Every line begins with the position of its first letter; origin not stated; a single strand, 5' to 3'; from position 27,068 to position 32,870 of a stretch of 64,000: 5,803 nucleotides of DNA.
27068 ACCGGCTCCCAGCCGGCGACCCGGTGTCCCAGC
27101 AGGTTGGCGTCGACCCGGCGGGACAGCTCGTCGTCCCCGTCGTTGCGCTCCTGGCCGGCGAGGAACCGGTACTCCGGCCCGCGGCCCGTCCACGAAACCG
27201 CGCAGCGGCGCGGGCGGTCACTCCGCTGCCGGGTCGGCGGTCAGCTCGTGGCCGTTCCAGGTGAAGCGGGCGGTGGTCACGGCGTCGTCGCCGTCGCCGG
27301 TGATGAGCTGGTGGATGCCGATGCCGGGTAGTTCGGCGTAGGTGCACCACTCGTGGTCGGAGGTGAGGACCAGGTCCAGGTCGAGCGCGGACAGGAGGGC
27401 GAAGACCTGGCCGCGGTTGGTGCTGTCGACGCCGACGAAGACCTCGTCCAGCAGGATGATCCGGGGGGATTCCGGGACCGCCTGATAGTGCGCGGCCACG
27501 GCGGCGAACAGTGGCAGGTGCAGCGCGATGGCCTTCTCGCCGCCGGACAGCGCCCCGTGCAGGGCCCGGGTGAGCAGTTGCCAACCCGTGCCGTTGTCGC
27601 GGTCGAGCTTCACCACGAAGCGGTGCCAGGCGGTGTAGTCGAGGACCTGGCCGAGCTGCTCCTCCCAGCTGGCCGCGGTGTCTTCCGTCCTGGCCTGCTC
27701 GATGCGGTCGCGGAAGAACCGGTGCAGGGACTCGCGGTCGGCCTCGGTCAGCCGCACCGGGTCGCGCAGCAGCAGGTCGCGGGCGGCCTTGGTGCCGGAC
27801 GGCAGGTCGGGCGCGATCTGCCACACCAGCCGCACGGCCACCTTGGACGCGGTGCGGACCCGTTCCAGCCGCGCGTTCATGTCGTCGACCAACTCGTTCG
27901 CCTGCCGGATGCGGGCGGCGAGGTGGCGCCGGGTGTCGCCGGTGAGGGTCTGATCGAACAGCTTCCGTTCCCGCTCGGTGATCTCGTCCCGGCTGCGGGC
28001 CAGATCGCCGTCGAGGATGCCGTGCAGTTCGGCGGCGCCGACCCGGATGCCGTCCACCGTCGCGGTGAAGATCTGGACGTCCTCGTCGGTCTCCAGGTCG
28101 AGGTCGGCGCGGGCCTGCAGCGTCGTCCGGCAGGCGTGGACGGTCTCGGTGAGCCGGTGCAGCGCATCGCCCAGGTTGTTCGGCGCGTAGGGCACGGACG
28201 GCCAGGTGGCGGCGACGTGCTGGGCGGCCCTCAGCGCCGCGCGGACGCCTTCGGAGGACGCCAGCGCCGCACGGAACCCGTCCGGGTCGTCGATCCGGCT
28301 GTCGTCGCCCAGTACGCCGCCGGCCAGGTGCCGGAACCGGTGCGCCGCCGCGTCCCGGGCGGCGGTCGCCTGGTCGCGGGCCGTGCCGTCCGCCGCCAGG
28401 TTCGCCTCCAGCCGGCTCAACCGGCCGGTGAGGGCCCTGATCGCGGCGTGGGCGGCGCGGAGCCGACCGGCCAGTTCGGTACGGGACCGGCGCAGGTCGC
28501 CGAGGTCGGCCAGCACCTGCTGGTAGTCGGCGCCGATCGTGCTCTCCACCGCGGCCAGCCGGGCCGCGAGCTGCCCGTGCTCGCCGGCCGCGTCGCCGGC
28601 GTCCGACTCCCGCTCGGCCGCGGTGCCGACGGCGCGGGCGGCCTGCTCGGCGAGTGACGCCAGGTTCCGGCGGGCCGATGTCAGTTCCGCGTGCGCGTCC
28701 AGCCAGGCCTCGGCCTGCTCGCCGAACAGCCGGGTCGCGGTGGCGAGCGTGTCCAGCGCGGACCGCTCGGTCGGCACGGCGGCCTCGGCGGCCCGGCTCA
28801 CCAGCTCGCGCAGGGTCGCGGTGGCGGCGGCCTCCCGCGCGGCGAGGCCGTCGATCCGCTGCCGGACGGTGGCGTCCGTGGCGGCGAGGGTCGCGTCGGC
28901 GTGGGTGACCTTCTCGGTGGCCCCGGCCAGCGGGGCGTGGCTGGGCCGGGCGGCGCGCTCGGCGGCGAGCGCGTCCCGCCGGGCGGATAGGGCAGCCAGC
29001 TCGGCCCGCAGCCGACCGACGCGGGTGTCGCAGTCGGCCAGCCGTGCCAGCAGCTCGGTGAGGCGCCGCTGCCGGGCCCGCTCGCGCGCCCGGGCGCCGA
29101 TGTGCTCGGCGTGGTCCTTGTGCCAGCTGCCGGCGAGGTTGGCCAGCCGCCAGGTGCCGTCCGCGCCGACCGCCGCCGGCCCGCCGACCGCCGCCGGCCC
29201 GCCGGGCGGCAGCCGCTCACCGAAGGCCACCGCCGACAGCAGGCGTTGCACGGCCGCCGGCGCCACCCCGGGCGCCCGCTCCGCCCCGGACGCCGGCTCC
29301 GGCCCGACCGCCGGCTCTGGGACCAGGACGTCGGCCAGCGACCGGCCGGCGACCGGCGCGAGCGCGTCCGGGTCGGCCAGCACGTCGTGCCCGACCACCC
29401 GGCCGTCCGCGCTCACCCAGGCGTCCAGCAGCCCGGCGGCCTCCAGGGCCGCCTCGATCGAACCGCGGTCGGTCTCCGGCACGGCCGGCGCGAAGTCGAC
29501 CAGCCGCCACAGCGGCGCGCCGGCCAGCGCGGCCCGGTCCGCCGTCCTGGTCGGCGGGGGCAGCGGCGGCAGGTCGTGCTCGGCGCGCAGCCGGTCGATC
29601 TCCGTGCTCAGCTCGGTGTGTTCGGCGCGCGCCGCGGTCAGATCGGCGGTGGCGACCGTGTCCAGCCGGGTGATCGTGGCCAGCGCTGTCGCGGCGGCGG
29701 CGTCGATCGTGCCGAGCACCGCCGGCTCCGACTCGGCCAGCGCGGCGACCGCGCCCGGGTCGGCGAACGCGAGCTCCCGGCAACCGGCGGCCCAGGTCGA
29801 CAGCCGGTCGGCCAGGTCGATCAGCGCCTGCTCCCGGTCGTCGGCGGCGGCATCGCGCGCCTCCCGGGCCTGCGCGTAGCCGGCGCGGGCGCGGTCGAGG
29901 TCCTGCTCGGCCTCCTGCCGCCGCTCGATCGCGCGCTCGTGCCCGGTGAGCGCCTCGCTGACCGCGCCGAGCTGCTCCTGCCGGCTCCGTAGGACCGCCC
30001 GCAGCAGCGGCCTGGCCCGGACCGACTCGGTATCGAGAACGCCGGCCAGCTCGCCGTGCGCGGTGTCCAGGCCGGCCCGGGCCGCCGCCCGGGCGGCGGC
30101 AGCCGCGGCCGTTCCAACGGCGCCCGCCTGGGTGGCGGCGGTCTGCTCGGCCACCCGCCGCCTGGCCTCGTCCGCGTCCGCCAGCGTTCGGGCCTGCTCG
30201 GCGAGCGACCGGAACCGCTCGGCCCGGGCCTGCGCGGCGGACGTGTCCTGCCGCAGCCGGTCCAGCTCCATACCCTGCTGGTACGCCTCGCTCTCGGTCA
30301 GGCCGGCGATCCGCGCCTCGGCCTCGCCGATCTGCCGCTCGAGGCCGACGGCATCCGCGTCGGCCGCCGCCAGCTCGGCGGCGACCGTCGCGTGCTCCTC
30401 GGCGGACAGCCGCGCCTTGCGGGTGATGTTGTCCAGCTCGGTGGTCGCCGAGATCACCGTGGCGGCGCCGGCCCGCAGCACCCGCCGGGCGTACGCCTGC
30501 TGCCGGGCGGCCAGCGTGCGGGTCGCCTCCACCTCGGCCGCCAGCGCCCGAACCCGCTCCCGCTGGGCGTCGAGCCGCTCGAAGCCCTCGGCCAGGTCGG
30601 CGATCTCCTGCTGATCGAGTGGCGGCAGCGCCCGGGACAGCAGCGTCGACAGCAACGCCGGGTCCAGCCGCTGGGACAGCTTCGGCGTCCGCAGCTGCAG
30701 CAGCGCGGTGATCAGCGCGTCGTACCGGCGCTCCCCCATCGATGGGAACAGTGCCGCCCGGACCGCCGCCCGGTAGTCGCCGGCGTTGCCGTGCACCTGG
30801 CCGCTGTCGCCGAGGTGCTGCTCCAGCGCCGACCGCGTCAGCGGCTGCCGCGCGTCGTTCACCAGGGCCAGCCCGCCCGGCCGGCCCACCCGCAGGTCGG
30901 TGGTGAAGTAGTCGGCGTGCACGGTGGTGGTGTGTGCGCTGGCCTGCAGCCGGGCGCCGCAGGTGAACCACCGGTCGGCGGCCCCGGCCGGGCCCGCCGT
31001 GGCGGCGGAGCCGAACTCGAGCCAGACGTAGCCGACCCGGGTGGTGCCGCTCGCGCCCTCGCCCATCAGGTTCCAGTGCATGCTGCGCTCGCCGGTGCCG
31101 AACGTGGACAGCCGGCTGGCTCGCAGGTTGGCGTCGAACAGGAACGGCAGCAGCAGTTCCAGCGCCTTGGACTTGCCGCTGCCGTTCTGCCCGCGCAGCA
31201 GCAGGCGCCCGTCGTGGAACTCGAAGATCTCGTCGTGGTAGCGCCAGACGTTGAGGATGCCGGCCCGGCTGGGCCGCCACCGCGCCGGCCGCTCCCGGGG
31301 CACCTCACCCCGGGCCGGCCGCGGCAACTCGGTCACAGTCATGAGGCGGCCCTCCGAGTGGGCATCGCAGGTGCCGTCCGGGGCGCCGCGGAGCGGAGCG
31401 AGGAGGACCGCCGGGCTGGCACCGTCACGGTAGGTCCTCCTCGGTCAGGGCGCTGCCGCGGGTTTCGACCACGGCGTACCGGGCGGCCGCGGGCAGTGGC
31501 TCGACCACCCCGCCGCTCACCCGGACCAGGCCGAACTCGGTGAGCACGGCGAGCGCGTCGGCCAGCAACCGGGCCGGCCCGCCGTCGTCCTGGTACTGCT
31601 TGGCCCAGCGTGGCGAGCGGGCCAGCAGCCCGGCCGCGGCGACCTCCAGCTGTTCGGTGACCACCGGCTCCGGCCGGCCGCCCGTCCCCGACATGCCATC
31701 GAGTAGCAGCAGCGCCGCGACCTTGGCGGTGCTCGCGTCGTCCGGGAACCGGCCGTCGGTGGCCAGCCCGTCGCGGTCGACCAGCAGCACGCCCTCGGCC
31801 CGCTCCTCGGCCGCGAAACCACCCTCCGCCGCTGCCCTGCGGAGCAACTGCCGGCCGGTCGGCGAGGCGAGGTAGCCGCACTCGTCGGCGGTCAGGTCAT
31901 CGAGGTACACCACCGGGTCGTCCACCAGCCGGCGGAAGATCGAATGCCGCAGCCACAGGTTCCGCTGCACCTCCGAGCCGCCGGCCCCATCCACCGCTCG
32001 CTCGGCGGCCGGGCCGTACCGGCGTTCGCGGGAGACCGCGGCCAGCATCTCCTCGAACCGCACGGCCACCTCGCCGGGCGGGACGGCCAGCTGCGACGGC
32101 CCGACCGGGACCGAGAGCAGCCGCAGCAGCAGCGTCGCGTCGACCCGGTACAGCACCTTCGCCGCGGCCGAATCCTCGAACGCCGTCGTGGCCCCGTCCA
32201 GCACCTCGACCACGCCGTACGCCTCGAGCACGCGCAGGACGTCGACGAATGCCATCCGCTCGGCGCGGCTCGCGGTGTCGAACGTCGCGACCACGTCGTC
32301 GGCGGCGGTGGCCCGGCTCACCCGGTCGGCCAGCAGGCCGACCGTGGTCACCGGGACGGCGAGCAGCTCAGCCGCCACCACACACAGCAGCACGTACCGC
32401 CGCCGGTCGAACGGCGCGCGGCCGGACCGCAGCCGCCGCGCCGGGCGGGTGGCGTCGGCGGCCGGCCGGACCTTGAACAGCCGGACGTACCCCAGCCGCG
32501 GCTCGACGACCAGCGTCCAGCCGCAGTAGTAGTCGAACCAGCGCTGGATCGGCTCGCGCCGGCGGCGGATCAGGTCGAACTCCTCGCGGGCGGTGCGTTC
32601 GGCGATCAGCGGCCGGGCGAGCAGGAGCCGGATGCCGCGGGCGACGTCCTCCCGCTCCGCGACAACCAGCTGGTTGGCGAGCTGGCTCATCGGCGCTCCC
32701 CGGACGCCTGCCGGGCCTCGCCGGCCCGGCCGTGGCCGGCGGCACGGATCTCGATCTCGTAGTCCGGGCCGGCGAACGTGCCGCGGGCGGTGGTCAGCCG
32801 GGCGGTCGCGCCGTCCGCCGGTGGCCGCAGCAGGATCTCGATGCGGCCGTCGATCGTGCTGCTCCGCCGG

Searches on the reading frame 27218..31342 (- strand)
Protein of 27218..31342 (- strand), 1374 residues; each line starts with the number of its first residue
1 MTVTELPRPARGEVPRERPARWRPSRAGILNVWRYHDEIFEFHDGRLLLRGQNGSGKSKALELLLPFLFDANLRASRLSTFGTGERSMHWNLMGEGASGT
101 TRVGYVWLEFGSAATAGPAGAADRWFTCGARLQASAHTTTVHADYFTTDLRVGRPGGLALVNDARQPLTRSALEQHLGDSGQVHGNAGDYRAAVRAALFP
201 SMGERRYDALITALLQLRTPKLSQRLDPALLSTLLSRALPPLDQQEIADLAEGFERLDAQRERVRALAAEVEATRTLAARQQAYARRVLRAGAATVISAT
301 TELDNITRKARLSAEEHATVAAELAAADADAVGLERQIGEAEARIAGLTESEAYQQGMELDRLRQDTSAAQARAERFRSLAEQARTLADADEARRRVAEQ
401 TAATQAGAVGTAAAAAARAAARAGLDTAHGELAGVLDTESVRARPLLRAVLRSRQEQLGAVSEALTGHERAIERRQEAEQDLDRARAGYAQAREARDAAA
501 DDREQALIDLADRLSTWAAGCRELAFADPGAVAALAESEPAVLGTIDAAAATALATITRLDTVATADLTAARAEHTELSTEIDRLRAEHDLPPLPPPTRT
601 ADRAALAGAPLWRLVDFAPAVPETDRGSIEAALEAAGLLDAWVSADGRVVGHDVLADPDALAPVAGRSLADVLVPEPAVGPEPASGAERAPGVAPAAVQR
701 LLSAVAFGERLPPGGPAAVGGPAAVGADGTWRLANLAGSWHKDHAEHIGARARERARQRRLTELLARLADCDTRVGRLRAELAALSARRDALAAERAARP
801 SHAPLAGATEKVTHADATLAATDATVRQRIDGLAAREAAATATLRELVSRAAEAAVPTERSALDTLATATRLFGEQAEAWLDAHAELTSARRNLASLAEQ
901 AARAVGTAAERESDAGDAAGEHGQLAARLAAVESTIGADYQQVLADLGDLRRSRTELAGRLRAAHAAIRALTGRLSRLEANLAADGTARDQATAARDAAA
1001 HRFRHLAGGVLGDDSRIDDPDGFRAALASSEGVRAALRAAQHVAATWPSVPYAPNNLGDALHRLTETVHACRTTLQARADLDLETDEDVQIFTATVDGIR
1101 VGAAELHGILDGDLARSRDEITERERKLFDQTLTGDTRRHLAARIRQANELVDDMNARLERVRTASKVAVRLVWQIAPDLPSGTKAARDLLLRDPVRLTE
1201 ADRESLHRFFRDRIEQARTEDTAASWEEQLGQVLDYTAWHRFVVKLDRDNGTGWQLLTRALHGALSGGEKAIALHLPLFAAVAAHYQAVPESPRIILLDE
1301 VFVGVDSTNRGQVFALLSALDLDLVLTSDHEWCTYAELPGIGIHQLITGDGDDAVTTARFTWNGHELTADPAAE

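Call 13: search_protein_families(library=pfam, proteins=[window:27218-31342:-], max_evalue=0.01)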
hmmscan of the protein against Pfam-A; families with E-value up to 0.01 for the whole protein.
window:27218-31342:- (1374 aa): 2 families
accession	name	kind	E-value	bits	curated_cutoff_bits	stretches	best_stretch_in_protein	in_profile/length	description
PF13558.12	SbcC_Walker_B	-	3.6e-21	75.6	27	1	1232-1318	2-89/90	SbcC/RAD50-like, Walker B motif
PF02463.25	SMC_N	-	1.6e-05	24.9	40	0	696-1319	135-185/220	RecF/RecN/SMC N terminal domain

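Call 94: search_protein_families(library=padloc, proteins=[window:27218-31342:-], max_evalue=0.001)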
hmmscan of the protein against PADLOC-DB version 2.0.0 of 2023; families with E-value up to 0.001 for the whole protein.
window:27218-31342:- (1374 aa): 12 families
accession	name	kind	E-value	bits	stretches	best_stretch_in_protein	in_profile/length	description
PDLC00553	JetC2|JetC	-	0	1392.1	1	13-1371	6-1354/1361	DUF3584 domain; MukB-like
PDLC00551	JetC2|JetC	-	5.6e-182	605.6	1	20-1367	4-1355/1365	DUF3584 domain; MukB-like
PDLC00550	JetC2|JetC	-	4.1e-119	397.2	3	21-643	4-632/1355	DUF3584 domain; MukB-like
PDLC00552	JetC2|JetC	-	1.6e-109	365.3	2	725-1366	703-1347/1365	DUF3584 domain; MukB-like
PDLC00554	JetC2|JetC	-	2.1e-90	301.8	1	17-406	3-384/390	DUF3584 domain; MukB-like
PDLC00549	JetC2|JetC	-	1.7e-51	173.2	1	19-1349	25-1372/1404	DUF3584 domain; MukB-like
PDLC00519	JetC1|JetC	-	2.5e-09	33.9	0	1200-1326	933-1053/1097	DUF3584 domain; MukB-like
PDLC04135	mad3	-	4.9e-08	30.9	1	1260-1321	259-312/374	mads_3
PDLC03859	LmuB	-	1e-07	29.6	0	1041-1324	356-579/611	-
PDLC00508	JetC1|JetC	-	5.4e-05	19.5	1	1211-1334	951-1074/1106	DUF3584 domain; MukB-like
PDLC00513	JetC1|JetC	-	0.00043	16.4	1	1231-1328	974-1072/1140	DUF3584 domain; MukB-like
PDLC00512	JetC1|JetC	-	0.00086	15.4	0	895-1325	637-1074/1123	DUF3584 domain; MukB-like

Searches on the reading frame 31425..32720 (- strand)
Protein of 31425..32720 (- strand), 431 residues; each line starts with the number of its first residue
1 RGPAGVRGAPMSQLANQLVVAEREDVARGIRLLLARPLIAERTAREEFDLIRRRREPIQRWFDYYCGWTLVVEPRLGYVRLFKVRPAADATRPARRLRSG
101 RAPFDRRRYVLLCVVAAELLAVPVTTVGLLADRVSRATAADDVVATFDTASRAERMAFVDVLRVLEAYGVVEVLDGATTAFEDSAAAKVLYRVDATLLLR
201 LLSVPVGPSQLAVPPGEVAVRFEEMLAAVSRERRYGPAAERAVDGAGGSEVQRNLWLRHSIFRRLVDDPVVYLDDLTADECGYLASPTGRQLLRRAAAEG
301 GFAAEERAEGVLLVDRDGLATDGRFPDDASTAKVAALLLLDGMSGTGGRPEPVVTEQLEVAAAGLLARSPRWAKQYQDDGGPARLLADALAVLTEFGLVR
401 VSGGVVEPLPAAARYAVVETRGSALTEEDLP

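Call 94: search_protein_families(library=padloc, proteins=[window:31425-32720:-], max_evalue=0.001)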
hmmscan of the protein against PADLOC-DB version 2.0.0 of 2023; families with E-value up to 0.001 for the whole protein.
window:31425-32720:- (431 aa): 7 families
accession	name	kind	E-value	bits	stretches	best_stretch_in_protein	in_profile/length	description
PDLC00543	JetB2|JetB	-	1.3e-126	421.1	1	11-421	1-389/404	DUF2398 domain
PDLC00545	JetB2|JetB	-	1.8e-38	130.7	2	15-339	3-298/462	DUF2398 domain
PDLC00544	JetB2|JetB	-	1.3e-25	88.2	2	260-416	211-372/384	DUF2398 domain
PDLC00542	JetB2|JetB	-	1.2e-20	72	1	23-193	4-166/388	DUF2398 domain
PDLC00546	JetB2|JetB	-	1.4e-10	38.4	1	22-192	6-174/420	DUF2398 domain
PDLC00548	JetB2|JetB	-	1.8e-10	38.4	1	52-205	20-161/412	DUF2398 domain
PDLC00500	JetB1|JetB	-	2e-06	25.7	1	16-83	4-70/201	DUF4194 domain; MukE-like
